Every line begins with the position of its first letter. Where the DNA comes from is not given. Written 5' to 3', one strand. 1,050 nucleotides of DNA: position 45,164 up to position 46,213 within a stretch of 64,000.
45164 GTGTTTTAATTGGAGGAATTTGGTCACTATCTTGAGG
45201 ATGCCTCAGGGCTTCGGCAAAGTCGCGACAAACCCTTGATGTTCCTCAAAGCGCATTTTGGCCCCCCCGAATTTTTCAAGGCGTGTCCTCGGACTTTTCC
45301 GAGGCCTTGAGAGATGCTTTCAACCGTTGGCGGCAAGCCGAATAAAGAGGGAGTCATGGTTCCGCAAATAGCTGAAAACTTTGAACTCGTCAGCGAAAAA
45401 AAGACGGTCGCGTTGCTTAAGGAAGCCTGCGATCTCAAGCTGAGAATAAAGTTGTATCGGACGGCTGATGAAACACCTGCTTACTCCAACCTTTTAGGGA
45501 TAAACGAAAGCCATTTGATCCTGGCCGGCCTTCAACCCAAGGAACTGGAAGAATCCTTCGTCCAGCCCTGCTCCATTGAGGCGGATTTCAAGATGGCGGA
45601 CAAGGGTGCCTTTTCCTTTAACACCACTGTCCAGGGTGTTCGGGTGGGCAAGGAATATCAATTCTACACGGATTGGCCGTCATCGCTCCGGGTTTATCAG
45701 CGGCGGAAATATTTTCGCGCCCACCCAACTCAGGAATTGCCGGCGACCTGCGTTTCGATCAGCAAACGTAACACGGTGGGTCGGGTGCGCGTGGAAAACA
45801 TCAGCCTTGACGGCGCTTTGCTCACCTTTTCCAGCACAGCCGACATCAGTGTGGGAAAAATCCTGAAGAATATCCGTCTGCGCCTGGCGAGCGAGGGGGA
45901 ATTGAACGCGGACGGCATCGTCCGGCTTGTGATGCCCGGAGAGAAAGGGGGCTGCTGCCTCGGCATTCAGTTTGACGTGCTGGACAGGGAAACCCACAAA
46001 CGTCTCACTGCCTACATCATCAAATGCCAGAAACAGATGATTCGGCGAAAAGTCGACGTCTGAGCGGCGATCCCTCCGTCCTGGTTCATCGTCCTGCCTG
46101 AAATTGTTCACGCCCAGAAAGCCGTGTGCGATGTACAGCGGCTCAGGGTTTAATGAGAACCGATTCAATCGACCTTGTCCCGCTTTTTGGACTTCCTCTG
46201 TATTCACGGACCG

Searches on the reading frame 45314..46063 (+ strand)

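Call 26: search_protein_families(library=pfam, proteins=[window:45314-46063:+], max_evalue=0.0001)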
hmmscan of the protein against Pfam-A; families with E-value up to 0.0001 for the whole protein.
window:45314-46063:+ (249 aa): 1 family
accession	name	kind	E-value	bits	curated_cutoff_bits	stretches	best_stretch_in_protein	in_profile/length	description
PF07238.19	PilZ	-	9.2e-09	36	22.5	1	129-236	1-101/102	PilZ domain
